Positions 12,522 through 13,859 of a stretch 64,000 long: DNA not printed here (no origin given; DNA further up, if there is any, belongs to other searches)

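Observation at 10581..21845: Pse-type pathway split by an inserted second synthase set (AKR + divergent NeuB + SpsF-like CT + class III aminotransferase)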

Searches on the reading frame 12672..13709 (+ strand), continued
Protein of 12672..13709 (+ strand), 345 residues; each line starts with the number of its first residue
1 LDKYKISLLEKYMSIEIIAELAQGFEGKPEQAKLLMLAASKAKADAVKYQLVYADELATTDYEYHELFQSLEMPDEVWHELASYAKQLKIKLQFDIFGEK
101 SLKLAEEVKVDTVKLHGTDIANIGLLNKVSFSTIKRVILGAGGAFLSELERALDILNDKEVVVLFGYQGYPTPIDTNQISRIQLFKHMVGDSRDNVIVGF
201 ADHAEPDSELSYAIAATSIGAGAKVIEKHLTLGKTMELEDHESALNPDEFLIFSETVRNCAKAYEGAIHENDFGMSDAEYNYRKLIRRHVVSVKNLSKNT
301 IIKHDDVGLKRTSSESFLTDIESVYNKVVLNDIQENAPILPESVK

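Call 25: find_related_loci(query=A1, collection=genome_contigs, flank=10000)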
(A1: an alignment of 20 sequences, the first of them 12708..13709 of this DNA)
Query A1 (333 aa) in genome_contigs; peptide patterns used: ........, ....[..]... (x = any residue, [..] = any of these).
276 stretches matched a pattern; 47 encode a relative of the query (tblastn E <= 1e-3); 47 distinct loci.
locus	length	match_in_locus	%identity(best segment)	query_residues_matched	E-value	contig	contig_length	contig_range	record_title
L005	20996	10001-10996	67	1-332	2e-154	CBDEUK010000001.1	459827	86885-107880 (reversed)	MAG: Gammaproteobacteria bacterium isolate aaa19712-8064-448f-a3ea-3039ebdaf282 genome assembly, contig: contig_1, whole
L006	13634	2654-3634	61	1-327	2e-132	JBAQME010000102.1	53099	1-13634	MAG: Methylotenera sp. isolate MFD12022_ilm_asm_bin7 k127_24865, whole genome shotgun sequence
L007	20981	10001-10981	61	1-327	1e-128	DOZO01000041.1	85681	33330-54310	MAG TPA_asm: Desulfobulbaceae bacterium isolate UBA11700 contig_1133, whole genome shotgun sequence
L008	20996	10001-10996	64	1-332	8e-136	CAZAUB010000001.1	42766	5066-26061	MAG TPA_asm: uncultured Methylobacter sp. isolate SRP119689_co1_215 genome assembly, contig: NODE_1033_length_42766_cov_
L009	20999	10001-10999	60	1-333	5e-127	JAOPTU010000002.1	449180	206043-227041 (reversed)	MAG: Desulfotalea sp. isolate tPB_Delt2 H3element_contig_68, whole genome shotgun sequence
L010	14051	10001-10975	59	1-327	1e-124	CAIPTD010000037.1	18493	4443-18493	MAG: uncultured Ferrovum sp. isolate Ki1-0-7m_bin-0142 genome assembly, contig: bin-0142:037/164, whole genome shotgun s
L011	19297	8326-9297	58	3-326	9e-124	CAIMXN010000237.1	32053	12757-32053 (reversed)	MAG: uncultured beta proteobacterium isolate Ki2-D4_bin-0267 genome assembly, contig: bin-0267:237/311, whole genome sho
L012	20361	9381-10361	61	1-327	3e-123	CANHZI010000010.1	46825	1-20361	MAG: Oxalobacteraceae bacterium isolate RE-4nov15-228 genome assembly, contig: RE-4nov15-C684, whole genome shotgun sequ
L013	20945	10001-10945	58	3-317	2e-122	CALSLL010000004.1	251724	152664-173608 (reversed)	MAG: uncultured Arenicellaceae bacterium isolate A_MB46 genome assembly, contig: contig_14475_A_MB46, whole genome shotg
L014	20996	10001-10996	58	1-332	8e-122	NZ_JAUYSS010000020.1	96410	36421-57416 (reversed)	MAG: Daejeonella sp. isolate C8_concoct.bin.119 C8_k141_129340, whole genome shotgun sequence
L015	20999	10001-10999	57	1-333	1e-119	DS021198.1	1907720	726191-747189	Olavius algarvensis Gamma 3 endosymbiont Gutless_Worm_Scaffold1 genomic scaffold, whole genome shotgun sequence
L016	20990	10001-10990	56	1-330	2e-118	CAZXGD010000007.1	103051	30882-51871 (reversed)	MAG TPA_asm: uncultured Isosphaeraceae bacterium isolate SRP287453_co1_206 genome assembly, contig: NODE_224_length_1030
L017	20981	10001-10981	58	1-327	8e-118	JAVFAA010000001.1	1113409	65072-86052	MAG: Dissulfurispiraceae bacterium isolate BF4_79 NODE_1_length_1113409_cov_19.562459_Biofilm4, whole genome shotgun seq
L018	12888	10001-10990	57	3-332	5e-117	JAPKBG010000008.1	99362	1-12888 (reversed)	MAG: Methylophilaceae bacterium isolate ANT-32 NODE_22_length_99362_cov_9.798886, whole genome shotgun sequence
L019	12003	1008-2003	57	2-333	1e-115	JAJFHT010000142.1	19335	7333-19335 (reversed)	MAG: Hyphomicrobiales bacterium isolate OFTM20 OFTM20_141, whole genome shotgun sequence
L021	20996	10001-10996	58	1-332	1e-114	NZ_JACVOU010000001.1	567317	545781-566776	Polynucleobacter bastaniensis strain AP-Basta-1000A-D1 NODE_1_length_567544_cov_140.202, whole genome shotgun sequence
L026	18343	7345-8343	59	1-333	2e-112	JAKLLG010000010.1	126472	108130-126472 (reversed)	MAG: Rhodocyclaceae bacterium isolate MAG.136 MAG.136-scaffold_142, whole genome shotgun sequence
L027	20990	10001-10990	53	3-333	1e-111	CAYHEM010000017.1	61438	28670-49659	MAG TPA_asm: uncultured Gallionella sp. isolate ERP119702_co1_195 genome assembly, contig: NODE_377_length_61438_cov_48.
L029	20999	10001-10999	56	1-333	7e-109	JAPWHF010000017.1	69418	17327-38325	Zoogloeaceae bacterium G21618-S1 NODE_17_length_69418_cov_41.5036, whole genome shotgun sequence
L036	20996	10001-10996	48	2-330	9e-94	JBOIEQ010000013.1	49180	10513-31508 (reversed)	MAG: Burkholderiales bacterium isolate SE1500_metabat2.bin.10 NODE_136_length_49180_cov_1.542373, whole genome shotgun s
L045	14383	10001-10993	39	4-333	5e-71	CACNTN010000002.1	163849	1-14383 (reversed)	MAG: uncultured Pelagibacteraceae bacterium isolate AH-287-C13 genome assembly, contig: AH-287-C13_NODE_2, whole genome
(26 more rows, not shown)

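Call 34: search_solved_structures(query=A1, max_evalue=0.001, show_alignments=5)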
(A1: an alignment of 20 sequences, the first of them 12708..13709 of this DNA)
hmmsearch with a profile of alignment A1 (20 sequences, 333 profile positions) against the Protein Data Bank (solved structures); distinct sequences matched with E-value up to 0.001: 8.
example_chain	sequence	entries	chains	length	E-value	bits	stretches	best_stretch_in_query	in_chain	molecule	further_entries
1vli_A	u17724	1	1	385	2.4e-30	109.2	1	3-299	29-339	Spore coat polysaccharide biosynthesis protein spsE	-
6ncs_A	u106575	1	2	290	2e-26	96.3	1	3-276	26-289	N-acetylneuraminic acid (Sialic acid) synthetase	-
8h2c_A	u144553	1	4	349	1.6e-21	80.2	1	2-329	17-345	Pseudaminic acid synthase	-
3g8r_A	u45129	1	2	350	3.1e-19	72.7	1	48-332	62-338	Probable spore coat polysaccharide biosynthesis protein E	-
2wqp_A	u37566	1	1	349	2.6e-18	69.6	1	5-332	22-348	POLYSIALIC ACID CAPSULE BIOSYNTHESIS PROTEIN SIAC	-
1xuu_A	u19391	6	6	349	1.6e-17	67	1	5-332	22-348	polysialic acid capsule biosynthesis protein SiaC | N-acetylneuraminate synthase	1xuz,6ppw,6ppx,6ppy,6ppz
4ipj_A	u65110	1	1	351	6.9e-17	64.9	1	5-332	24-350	Polysialic acid capsule biosynthesis protein SiaC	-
4ipi_A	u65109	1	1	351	2.1e-16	63.3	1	5-332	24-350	Polysialic acid capsule biosynthesis protein SiaC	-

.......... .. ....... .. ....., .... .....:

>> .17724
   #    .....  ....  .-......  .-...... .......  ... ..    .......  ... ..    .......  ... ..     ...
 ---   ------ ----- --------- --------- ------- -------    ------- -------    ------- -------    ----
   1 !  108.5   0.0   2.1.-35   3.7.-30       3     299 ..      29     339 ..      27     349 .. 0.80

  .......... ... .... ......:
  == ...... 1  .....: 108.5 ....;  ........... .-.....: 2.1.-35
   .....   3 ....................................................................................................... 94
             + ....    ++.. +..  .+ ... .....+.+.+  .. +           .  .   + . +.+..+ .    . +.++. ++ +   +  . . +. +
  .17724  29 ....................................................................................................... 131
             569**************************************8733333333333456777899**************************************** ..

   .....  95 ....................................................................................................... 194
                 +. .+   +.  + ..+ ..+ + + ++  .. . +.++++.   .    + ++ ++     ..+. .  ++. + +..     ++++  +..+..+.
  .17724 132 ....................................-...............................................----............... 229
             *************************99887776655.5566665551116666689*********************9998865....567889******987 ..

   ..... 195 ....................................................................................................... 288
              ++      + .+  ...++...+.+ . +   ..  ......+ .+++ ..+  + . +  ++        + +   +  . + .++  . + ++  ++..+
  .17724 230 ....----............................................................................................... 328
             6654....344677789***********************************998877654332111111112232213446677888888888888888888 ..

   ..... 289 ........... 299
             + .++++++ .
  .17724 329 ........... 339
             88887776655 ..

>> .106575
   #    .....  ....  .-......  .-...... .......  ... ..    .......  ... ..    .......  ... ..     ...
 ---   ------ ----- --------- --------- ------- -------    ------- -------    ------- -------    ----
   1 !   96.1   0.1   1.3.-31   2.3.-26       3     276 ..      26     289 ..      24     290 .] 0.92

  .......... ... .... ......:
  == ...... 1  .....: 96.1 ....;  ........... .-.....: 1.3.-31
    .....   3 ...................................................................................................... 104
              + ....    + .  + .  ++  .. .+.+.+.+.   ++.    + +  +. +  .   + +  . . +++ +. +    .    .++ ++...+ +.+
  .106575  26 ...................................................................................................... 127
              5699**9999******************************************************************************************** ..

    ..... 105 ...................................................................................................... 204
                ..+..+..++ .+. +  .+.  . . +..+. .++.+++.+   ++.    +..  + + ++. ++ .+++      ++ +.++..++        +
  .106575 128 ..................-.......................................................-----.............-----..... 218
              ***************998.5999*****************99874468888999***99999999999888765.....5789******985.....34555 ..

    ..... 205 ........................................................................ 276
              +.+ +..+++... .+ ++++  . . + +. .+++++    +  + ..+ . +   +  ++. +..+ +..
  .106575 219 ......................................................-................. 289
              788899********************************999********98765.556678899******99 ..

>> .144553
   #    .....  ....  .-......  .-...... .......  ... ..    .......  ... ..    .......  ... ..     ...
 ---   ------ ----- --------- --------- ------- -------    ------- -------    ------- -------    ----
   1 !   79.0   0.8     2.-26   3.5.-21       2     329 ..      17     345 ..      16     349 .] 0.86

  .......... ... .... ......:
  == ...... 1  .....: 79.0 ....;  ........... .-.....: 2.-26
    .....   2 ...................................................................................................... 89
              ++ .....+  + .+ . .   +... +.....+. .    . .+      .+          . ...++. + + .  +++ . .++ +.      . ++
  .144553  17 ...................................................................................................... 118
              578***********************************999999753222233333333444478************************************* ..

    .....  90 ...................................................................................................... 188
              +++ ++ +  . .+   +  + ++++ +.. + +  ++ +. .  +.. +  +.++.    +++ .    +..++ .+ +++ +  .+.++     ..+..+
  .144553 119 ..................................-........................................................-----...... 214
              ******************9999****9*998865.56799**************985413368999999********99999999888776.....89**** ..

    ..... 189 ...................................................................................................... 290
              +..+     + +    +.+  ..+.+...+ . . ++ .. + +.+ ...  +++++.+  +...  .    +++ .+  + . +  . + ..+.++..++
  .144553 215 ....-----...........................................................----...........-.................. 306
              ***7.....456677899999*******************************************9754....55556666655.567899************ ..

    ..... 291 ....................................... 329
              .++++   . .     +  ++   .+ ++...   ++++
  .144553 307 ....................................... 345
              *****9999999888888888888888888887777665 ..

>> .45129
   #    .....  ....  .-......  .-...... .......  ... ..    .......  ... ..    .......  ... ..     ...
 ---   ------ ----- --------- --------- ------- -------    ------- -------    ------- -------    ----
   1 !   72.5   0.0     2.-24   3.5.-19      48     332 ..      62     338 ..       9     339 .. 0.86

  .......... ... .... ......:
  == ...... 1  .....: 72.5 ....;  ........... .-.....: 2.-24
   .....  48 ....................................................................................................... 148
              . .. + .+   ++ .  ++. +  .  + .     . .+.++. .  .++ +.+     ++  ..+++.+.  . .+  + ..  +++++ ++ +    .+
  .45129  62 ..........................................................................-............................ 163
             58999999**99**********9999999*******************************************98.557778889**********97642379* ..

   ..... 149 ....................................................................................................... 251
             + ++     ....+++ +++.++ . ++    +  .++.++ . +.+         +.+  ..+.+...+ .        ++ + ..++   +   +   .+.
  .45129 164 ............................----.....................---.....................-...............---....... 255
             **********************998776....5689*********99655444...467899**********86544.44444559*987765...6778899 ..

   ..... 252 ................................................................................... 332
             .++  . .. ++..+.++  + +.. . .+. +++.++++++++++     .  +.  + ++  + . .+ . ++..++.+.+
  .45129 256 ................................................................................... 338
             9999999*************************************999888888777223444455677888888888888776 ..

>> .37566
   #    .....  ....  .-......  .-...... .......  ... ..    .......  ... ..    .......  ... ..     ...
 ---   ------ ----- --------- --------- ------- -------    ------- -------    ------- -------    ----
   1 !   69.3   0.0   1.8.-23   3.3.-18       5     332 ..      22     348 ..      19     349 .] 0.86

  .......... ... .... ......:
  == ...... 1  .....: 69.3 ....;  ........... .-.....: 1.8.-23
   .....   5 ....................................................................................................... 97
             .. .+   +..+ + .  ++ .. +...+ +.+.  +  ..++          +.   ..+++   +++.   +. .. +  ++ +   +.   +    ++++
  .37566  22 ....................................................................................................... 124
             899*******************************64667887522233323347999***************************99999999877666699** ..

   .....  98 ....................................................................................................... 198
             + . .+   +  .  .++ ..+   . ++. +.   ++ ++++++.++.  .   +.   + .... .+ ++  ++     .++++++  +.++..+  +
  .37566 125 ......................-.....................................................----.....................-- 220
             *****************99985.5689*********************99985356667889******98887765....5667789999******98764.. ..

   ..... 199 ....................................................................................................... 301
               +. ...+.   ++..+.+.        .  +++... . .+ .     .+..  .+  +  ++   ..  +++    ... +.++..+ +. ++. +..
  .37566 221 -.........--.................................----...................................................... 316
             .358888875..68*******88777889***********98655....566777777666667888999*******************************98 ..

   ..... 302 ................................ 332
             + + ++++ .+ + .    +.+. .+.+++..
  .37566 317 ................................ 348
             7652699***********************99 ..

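Call 53: predict_structure(alignment_id=A1)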
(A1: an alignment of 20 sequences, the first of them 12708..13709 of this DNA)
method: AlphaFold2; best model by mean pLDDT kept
length: 333 residues; sequences in the alignment: 20
mean_pLDDT: 83.3   pTM: 0.71
mean pLDDT of the five models: 83.3, 82.6, 82.5, 79.4, 78.3
residues with pLDDT >= 90: 154; 70-90: 126; 50-70: 39; < 50: 14
segments of 3 or more residues with pLDDT < 50: 157-164, 257-261
pLDDT, mean of each block of 10 residues (from residue 1): 87 70 93 92 79 80 91 96 93 94 85 95 93 86 96 62 62 79 90 77 84 90 55 88 90 58 58 74 96 88 78 94 93 93
secondary structure, 60 per line:
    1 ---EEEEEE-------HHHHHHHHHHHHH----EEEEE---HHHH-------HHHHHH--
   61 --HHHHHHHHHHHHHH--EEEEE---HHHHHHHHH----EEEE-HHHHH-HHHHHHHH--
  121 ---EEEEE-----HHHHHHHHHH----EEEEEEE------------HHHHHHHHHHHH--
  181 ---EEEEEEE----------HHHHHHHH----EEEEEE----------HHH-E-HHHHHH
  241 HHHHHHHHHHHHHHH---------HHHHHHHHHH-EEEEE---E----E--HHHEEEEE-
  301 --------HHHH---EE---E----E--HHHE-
elements in order: E4-9 H17-29 E34-38 H42-45 H53-58 H63-76 E79-83 H87-95 E100-103 H105-109 H111-118 E124-128 H134-143 E148-154 H167-178 E184-190 H201-208 E213-218 H235-255 H265-274 E276-280 E295-299 H309-312

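Call 57: fold_search(model_id=the predicted structure, library=pdb)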
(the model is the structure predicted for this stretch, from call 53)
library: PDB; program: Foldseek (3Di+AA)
matches with E <= 10: 1914; with E <= 0.001: 919
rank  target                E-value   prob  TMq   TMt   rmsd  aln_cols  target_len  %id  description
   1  8h2c_C                2.1e-23  1.00  0.67  0.66   9.8       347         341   22  Crystal structure of the pseudaminic acid synthase PseI from Campylobacter jejuni (released 2022-11-09)
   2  8h2c_A                6.4e-23  1.00  0.68  0.66  10.0       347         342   22  Crystal structure of the pseudaminic acid synthase PseI from Campylobacter jejuni (released 2022-11-09)
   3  8h2c_D                6.8e-23  1.00  0.67  0.66  10.0       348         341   22  Crystal structure of the pseudaminic acid synthase PseI from Campylobacter jejuni (released 2022-11-09)
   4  4ipj                  1.0e-22  1.00  0.65  0.62  10.2       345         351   18  Crystal Structure of R314K N-acetyl Neuraminic Acid Synthase from Neiserria meningitidis with Malate bound (released 2013-04-10)
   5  1xuu                  1.1e-22  1.00  0.67  0.65  10.0       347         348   18  Crystal structure of sialic acid synthase (NeuB) in complex with Mn2+ and Malate from Neisseria meningitidis (released 2004-11-02)
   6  2wqp                  1.9e-22  1.00  0.66  0.63   9.9       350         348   18  Crystal structure of sialic acid synthase NeuB-inhibitor complex (released 2009-09-15)
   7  3g8r_B                3.7e-22  1.00  0.64  0.63   9.8       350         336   19  Crystal structure of putative spore coat polysaccharide biosynthesis protein E from Chromobacterium violaceum ATCC 124 (released 2009-04-07)
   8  1vli                  8.3e-22  1.00  0.63  0.59  19.2       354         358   24  Crystal structure of Spore coat polysaccharide biosynthesis protein spsE (BSU37870) from Bacillus subtilis at 2.38 A res (released 2004-09-21)
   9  4ipi                  9.4e-22  1.00  0.65  0.62  10.1       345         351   18  Crystal Structure of R314A N-acetyl Neuraminic Acid Synthase from Neiserria meningitidis with Malate bound (released 2013-04-10)
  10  8h2c_B                1.1e-21  1.00  0.65  0.65  10.1       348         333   21  Crystal structure of the pseudaminic acid synthase PseI from Campylobacter jejuni (released 2022-11-09)
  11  3g8r_A                1.1e-21  1.00  0.65  0.64   9.7       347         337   20  Crystal structure of putative spore coat polysaccharide biosynthesis protein E from Chromobacterium violaceum ATCC 124 (released 2009-04-07)
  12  6ncs_A                2.7e-17  1.00  0.67  0.77   3.8       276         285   25  Crystal structure of N-acetylneuraminic acid (Sialic acid) synthetase from Leptospira borgpetersenii serovar Hardjo-bo (released 2018-12-26)
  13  1vs1_B                1.5e-10  1.00  0.54  0.65   4.6       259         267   16  Crystal structure of 3-deoxy-D-arabino-heptulosonate-7-phosphate synthase (DAHP synthase) from Aeropyrum pernix in com (released 2006-05-16)
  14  1vs1_A                1.8e-10  1.00  0.56  0.68   4.3       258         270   18  Crystal structure of 3-deoxy-D-arabino-heptulosonate-7-phosphate synthase (DAHP synthase) from Aeropyrum pernix in com (released 2006-05-16)
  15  1vs1_D                1.9e-10  1.00  0.55  0.66   4.5       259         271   17  Crystal structure of 3-deoxy-D-arabino-heptulosonate-7-phosphate synthase (DAHP synthase) from Aeropyrum pernix in com (released 2006-05-16)
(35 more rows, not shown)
